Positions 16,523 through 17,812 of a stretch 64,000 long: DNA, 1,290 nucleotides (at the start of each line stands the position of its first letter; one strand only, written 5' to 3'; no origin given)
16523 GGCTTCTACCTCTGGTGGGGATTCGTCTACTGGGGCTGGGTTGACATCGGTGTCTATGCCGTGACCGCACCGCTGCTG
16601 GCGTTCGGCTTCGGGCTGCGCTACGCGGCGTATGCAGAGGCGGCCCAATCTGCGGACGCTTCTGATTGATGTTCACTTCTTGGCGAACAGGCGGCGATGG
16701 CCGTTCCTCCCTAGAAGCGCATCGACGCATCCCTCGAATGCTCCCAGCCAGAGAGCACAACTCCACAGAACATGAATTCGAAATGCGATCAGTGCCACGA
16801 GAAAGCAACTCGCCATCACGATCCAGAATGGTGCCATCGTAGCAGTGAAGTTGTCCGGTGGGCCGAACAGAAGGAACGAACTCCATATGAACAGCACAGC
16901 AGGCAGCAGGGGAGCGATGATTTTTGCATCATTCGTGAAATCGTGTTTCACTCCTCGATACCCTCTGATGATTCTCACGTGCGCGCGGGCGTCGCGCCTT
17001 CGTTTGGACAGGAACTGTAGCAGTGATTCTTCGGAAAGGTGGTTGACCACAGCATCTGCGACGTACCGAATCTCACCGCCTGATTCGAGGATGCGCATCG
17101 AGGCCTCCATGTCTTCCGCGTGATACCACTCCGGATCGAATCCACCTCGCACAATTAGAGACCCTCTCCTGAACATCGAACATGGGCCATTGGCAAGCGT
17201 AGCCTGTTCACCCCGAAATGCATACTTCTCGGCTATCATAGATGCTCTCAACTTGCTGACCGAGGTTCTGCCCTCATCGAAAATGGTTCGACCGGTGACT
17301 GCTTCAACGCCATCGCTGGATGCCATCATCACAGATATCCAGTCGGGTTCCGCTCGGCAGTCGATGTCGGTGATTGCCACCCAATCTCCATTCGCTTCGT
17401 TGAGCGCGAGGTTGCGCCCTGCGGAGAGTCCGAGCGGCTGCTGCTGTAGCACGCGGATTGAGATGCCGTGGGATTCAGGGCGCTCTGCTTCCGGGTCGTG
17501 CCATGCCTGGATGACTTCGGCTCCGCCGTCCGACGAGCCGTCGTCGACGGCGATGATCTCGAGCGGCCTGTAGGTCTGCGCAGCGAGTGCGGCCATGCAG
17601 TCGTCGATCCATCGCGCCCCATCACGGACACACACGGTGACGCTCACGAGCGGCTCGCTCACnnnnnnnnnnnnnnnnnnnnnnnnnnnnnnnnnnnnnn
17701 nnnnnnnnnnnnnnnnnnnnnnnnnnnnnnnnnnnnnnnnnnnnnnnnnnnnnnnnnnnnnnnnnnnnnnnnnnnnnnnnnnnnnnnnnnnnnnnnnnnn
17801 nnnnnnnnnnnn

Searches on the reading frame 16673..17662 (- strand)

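Call 40: search_protein_families(library=pfam, proteins=[window:16673-17662:-], max_evalue=0.01)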
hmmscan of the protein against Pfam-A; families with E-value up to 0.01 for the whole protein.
window:16673-17662:- (329 aa): 6 families
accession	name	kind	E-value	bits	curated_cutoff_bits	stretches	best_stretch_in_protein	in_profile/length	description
PF00535.33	Glycos_transf_2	-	3.8e-22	79.4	23.3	1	7-169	1-164/168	Glycosyl transferase family 2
PF13641.12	Glyco_tranf_2_3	-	9.6e-16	58.9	27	1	6-226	3-229/230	Glycosyltransferase like family 2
PF13632.12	Glyco_trans_2_3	-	1e-08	35.7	27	1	97-292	4-196/198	Glycosyl transferase family group 2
PF10111.15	Glyco_tranf_2_2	-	7.8e-08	32.6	27.3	1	8-113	2-103/276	Glycosyltransferase like family 2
PF13506.12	Glyco_transf_21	-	2.2e-07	31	21.7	1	86-222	25-170/174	Glycosyl transferase family 21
PF13704.12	Glyco_tranf_2_4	-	0.0077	17.1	27.5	0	35-101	21-81/98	Glycosyl transferase family 2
